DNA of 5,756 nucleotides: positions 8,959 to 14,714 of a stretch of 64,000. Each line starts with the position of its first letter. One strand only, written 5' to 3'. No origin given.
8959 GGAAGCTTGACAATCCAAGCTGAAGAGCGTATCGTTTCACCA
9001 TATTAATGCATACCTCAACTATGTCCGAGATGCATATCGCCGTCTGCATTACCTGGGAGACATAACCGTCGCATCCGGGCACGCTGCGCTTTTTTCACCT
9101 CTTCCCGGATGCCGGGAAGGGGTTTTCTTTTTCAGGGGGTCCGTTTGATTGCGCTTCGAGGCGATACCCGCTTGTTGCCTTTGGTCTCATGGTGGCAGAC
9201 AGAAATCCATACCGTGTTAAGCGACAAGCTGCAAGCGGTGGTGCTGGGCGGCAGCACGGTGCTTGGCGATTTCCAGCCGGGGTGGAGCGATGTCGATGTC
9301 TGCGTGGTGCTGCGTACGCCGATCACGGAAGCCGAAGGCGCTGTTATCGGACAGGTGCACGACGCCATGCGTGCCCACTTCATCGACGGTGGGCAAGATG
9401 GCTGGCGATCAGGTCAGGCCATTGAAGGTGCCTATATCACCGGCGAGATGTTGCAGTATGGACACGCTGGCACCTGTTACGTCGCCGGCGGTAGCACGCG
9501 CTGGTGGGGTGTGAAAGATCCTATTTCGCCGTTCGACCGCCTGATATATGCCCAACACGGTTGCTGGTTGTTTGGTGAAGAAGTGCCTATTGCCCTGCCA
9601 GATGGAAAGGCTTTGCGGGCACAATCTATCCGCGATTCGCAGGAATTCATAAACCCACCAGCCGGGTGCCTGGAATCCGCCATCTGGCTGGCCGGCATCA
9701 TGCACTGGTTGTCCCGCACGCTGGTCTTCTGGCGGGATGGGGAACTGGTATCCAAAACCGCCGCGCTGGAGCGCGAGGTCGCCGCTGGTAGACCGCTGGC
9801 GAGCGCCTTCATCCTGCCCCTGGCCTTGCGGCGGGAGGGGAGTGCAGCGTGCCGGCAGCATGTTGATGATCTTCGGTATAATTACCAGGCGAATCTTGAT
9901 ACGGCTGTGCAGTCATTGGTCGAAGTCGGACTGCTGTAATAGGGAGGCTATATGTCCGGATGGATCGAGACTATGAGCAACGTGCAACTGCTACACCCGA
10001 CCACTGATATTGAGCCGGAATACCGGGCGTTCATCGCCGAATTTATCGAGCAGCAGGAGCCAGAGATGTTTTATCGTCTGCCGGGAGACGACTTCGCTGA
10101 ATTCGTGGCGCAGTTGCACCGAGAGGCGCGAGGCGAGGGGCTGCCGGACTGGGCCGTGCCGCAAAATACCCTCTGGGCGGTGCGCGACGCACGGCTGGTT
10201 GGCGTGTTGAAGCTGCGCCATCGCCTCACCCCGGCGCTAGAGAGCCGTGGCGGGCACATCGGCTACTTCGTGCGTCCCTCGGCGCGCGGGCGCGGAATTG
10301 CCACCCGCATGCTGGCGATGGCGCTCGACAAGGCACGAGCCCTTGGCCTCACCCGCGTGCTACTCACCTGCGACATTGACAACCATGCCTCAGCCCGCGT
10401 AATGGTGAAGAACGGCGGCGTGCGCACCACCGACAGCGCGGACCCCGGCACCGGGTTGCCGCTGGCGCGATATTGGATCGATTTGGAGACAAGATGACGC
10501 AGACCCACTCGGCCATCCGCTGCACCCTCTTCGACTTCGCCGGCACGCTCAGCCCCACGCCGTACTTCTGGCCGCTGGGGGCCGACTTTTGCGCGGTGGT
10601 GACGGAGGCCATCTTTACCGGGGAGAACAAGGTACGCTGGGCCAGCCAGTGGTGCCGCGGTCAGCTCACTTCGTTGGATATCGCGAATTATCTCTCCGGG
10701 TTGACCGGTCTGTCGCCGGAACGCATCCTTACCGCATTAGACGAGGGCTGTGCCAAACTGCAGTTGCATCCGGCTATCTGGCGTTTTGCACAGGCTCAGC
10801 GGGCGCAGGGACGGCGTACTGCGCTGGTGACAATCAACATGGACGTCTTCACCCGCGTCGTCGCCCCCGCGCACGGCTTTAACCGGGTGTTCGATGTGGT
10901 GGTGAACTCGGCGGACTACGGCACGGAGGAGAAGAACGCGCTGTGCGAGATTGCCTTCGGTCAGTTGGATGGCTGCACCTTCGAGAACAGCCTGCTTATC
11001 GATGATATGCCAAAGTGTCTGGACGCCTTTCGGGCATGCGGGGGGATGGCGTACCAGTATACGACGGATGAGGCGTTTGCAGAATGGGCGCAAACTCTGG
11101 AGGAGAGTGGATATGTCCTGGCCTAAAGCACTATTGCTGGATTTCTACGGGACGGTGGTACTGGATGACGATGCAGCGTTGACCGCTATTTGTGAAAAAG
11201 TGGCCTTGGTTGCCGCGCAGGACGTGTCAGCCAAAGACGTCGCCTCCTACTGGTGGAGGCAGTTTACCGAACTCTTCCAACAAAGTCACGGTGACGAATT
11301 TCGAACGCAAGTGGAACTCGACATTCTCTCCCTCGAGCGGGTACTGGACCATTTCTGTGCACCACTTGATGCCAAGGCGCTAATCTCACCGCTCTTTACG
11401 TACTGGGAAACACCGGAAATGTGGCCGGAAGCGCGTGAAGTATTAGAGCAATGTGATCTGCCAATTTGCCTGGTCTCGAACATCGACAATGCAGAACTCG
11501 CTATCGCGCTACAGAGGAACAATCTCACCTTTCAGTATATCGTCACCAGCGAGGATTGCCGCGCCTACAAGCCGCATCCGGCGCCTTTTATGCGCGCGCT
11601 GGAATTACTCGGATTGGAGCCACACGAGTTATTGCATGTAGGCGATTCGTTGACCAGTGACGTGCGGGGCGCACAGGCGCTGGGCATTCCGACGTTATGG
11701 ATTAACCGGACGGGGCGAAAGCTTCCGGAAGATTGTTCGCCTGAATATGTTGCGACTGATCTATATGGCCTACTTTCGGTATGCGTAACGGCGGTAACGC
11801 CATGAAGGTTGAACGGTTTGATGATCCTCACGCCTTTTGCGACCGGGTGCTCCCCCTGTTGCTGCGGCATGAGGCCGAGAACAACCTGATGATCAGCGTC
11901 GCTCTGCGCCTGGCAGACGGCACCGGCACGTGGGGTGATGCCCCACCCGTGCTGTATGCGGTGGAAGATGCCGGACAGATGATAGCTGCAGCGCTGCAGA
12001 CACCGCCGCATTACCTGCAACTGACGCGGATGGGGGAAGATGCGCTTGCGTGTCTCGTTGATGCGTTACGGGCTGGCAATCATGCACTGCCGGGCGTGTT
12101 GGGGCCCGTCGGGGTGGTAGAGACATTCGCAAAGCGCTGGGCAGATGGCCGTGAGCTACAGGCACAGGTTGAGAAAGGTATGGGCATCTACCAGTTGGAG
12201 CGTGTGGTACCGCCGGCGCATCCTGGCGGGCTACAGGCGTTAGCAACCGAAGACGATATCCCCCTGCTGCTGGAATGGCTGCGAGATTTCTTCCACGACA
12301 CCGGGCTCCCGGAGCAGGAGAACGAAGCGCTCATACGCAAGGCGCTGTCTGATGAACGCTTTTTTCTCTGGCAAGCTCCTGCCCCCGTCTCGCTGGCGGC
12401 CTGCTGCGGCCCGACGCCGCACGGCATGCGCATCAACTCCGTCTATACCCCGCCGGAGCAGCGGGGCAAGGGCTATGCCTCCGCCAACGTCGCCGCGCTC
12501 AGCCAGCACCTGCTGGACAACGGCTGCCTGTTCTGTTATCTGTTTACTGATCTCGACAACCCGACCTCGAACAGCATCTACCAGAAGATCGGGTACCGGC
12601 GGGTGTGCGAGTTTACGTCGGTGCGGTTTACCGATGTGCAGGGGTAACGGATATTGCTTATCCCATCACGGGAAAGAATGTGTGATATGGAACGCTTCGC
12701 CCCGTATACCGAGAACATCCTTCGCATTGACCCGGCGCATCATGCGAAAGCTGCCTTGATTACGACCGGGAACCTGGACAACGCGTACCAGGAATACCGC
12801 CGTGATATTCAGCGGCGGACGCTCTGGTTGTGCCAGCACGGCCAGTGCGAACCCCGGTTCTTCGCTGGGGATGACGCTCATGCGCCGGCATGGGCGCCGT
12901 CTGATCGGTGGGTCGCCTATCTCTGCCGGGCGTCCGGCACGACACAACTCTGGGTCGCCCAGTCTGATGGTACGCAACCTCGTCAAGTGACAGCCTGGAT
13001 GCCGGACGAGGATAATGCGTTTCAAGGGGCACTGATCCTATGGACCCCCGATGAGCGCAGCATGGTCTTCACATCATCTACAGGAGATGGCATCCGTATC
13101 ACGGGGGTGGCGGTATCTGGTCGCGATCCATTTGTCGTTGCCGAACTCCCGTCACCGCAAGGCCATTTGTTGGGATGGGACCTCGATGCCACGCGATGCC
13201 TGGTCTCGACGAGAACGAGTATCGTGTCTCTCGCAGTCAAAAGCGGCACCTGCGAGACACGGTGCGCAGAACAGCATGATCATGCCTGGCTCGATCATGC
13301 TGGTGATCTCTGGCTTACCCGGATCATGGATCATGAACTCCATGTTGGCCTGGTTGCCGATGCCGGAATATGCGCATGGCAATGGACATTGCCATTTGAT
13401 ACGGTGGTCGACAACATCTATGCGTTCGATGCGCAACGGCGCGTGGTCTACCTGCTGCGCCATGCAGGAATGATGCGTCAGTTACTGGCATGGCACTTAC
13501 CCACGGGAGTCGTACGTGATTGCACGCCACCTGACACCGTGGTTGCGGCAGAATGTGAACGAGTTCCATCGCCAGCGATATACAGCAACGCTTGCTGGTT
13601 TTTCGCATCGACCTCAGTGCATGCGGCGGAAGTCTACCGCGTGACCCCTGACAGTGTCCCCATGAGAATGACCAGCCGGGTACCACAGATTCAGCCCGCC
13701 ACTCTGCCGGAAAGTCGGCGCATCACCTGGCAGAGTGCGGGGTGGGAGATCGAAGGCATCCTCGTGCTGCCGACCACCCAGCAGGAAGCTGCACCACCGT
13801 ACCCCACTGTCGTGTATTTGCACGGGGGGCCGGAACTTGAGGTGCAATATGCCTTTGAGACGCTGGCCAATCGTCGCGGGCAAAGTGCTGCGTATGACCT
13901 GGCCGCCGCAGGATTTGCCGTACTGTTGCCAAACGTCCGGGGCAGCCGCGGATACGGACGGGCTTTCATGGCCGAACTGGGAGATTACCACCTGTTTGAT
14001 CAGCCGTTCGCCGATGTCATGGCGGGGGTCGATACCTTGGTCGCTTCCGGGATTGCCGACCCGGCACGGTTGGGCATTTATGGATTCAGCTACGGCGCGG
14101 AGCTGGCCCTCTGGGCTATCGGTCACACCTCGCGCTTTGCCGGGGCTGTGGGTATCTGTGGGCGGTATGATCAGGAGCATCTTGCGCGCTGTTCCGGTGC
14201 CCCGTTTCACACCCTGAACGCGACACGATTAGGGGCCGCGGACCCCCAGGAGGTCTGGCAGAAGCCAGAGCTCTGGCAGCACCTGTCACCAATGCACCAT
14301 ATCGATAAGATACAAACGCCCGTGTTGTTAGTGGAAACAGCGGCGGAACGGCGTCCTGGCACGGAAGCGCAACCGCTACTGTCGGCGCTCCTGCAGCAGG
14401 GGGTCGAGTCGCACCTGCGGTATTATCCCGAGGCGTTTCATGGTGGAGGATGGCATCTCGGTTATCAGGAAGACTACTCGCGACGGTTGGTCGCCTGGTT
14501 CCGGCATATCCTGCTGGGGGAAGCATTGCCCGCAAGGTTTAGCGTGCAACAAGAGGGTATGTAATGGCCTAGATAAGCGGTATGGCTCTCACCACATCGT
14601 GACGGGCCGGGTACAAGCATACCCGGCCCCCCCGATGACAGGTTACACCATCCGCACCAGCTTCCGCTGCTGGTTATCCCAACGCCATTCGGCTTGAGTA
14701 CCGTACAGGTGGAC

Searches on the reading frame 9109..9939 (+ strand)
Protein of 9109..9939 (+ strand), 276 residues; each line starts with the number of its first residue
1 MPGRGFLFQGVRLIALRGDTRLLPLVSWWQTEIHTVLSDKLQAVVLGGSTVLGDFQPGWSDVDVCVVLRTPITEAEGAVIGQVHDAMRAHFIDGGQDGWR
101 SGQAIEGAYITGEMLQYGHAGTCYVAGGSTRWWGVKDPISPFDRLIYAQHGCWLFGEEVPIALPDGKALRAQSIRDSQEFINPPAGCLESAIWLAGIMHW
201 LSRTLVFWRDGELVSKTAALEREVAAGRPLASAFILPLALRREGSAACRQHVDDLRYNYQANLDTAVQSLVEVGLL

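Call 26: search_protein_families(library=pfam, proteins=[window:9109-9939:+], max_evalue=0.0001)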
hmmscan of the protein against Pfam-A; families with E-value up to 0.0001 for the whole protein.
window:9109-9939:+ (276 aa): 1 family
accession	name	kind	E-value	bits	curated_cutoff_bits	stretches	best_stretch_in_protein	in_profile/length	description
PF01909.29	NTP_transf_2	-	1.7e-06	28.8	21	1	41-83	14-60/93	Nucleotidyltransferase domain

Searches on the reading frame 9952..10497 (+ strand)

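Call 26: search_protein_families(library=pfam, proteins=[window:9952-10497:+], max_evalue=0.0001)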
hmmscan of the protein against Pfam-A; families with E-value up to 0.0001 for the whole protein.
window:9952-10497:+ (181 aa): 5 families
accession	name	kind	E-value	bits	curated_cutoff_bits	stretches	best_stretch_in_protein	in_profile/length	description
PF13302.13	Acetyltransf_3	-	1.5e-15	58.5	25.4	1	44-155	33-136/138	Acetyltransferase (GNAT) domain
PF00583.31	Acetyltransf_1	-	2.4e-14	54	20.7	1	64-153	24-113/116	Acetyltransferase (GNAT) family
PF13508.13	Acetyltransf_7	-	3.5e-06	27.7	27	1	72-138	3-67/84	Acetyltransferase (GNAT) domain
PF14542.12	Acetyltransf_CG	-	3.5e-05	24.3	30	1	106-141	31-65/80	GCN5-related N-acetyl-transferase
PF13673.13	Acetyltransf_10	-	8.6e-05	23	23.6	0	72-144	31-96/128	Acetyltransferase (GNAT) domain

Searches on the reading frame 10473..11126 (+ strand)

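Call 26: search_protein_families(library=pfam, proteins=[window:10473-11126:+], max_evalue=0.0001)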
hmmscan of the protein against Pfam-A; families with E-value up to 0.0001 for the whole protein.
window:10473-11126:+ (217 aa): 1 family
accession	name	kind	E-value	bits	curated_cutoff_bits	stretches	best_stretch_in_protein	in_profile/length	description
PF12710.13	HAD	-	2.2e-07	31.9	27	1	19-146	2-130/189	haloacid dehalogenase-like hydrolase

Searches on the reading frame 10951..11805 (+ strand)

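Call 26: search_protein_families(library=pfam, proteins=[window:10951-11805:+], max_evalue=0.0001)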
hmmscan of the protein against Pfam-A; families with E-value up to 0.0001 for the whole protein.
window:10951-11805:+ (284 aa): 3 families
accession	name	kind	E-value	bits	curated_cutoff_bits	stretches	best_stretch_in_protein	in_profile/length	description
PF00702.32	Hydrolase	-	2.4e-17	64.4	26.4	1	59-245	2-191/191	haloacid dehalogenase-like hydrolase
PF13419.12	HAD_2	-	7.1e-15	56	23.8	1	89-251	29-178/178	Haloacid dehalogenase-like hydrolase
PF13242.12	Hydrolase_like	-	2.9e-11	43.6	22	1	207-272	4-73/75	HAD-hyrolase-like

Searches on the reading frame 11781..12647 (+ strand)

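Call 26: search_protein_families(library=pfam, proteins=[window:11781-12647:+], max_evalue=0.0001)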
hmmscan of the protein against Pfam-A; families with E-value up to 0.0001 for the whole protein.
window:11781-12647:+ (288 aa): 3 families
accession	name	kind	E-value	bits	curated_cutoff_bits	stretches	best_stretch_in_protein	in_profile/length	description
PF00583.31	Acetyltransf_1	-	1e-08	35.9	20.7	1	163-272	4-116/116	Acetyltransferase (GNAT) family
PF08445.16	FR47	-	5.7e-08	33.1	22.1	1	204-275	11-80/86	FR47-like protein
PF12746.13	GNAT_acetyltran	-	9.1e-06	25.9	26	1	203-279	169-241/243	GNAT acetyltransferase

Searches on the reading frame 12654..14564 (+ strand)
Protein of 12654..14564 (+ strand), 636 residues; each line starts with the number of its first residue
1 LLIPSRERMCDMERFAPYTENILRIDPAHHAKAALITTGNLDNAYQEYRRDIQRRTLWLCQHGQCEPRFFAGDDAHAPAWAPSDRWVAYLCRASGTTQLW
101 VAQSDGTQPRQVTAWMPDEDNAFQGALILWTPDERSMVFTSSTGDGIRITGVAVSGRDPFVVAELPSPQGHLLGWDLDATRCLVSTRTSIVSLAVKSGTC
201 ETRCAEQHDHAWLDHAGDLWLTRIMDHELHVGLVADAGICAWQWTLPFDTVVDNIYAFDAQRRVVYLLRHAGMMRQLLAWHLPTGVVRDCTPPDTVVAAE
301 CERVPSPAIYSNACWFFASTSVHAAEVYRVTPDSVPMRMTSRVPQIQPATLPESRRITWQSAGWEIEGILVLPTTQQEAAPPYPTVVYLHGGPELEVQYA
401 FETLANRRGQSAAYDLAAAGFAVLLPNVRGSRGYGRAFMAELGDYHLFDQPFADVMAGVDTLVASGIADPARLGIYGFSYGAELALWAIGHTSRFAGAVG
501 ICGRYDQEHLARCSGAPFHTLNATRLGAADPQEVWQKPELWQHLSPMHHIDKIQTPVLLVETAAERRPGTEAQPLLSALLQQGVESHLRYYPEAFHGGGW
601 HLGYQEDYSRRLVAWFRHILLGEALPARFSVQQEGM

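Call 26: search_protein_families(library=pfam, proteins=[window:12654-14564:+], max_evalue=0.0001)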
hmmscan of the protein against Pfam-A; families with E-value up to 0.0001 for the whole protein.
window:12654-14564:+ (636 aa): 3 families
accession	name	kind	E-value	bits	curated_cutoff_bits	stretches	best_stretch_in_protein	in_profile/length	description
PF00326.27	Peptidase_S9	-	3.6e-28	98.9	22.6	1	414-620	8-210/213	Prolyl oligopeptidase family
PF02129.25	Peptidase_S15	-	1.1e-05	25.7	23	0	405-489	35-113/262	X-Pro dipeptidyl-peptidase (S15 family)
PF01738.24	DLH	-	1.1e-05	25.6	21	0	415-597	36-187/217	Dienelactone hydrolase family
